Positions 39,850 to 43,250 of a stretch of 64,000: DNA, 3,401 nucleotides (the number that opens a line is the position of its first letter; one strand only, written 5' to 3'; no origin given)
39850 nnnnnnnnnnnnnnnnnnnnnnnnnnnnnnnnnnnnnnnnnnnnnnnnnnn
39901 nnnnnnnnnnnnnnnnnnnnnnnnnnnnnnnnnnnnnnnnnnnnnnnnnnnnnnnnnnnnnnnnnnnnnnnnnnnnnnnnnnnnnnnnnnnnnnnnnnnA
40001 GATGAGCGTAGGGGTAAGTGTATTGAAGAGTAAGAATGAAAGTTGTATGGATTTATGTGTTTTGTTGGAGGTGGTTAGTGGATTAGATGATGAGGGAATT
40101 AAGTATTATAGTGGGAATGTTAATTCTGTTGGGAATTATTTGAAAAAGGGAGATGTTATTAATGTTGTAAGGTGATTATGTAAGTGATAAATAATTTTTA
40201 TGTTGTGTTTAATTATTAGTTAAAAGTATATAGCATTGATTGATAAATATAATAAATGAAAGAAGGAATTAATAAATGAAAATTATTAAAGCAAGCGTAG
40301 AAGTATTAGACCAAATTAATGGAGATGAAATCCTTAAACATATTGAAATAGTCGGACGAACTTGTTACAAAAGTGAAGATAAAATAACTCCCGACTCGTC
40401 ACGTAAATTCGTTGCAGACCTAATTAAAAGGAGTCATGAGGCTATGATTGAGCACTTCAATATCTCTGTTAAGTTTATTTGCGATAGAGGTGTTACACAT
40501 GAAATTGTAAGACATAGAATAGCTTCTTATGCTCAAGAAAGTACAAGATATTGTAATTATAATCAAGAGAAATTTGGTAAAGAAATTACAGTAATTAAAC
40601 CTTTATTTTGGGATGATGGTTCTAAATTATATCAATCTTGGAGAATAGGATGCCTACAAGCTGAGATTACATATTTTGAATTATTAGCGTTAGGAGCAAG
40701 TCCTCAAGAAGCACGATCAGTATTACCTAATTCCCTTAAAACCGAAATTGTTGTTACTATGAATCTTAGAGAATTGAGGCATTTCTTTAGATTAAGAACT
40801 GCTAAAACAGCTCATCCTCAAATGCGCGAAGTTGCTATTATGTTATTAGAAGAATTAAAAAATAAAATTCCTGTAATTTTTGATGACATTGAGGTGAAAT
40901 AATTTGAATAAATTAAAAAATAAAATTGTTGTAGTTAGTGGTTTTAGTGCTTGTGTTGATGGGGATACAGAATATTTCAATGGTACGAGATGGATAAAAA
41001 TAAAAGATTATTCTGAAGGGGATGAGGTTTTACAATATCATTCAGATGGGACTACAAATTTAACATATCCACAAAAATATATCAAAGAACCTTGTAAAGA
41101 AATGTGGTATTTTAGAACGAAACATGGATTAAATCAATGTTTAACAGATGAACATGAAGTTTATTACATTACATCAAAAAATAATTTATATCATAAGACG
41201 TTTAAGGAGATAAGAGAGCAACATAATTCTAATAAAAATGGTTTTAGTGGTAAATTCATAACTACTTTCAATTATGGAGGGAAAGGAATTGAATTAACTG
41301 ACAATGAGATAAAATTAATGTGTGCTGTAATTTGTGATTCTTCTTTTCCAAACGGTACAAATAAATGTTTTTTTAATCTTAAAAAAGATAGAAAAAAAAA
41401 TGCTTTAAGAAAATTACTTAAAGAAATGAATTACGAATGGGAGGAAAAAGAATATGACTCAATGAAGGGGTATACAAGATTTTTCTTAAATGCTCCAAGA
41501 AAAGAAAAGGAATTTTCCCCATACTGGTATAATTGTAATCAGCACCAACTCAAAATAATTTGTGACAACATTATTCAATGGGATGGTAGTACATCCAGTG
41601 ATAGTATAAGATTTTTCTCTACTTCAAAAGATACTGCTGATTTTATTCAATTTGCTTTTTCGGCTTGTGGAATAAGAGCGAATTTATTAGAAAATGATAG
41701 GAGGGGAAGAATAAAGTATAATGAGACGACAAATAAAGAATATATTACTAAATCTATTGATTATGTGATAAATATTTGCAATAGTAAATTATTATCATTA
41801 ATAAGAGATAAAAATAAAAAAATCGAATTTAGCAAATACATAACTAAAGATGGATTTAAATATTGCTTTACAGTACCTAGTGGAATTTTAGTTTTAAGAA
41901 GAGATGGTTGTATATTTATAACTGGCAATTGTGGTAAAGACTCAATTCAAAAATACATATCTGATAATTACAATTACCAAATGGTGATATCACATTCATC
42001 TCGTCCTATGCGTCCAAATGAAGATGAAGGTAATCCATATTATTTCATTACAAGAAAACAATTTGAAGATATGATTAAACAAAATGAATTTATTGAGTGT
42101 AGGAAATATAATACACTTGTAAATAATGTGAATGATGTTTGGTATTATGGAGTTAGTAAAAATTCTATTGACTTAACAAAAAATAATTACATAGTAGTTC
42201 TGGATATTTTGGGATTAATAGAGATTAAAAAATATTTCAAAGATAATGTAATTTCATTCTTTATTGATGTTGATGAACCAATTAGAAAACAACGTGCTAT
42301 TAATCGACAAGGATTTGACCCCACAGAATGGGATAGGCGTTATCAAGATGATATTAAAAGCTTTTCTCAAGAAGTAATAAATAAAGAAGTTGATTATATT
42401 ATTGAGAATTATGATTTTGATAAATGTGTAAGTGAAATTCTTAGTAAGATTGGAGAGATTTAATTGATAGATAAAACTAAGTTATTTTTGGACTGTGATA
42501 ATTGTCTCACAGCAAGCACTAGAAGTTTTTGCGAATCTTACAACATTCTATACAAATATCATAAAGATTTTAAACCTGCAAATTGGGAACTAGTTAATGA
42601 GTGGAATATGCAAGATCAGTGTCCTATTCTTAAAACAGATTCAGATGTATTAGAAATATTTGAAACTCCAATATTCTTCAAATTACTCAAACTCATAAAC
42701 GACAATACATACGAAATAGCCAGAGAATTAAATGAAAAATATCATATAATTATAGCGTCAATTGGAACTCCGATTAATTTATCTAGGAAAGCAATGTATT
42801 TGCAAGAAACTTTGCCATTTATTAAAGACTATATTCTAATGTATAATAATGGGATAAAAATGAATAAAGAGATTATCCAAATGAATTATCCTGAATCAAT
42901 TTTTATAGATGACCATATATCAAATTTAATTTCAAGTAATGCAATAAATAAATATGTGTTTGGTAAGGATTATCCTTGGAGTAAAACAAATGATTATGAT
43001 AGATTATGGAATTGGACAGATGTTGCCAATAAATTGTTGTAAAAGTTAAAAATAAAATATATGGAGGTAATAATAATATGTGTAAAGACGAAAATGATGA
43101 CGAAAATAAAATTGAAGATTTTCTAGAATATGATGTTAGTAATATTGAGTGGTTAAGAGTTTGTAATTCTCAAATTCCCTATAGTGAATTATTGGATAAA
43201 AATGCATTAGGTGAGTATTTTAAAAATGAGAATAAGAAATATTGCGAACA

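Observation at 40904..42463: Intein inserted exactly in the Walker A loop of a guanylate-kinase-like gene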

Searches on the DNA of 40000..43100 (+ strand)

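Call 8: search_dna_similar(query=window:40000-43100:+, collection=phages, mode=near, max_rows=15)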
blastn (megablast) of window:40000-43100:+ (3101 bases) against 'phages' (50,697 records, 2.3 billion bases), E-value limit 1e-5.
No match.
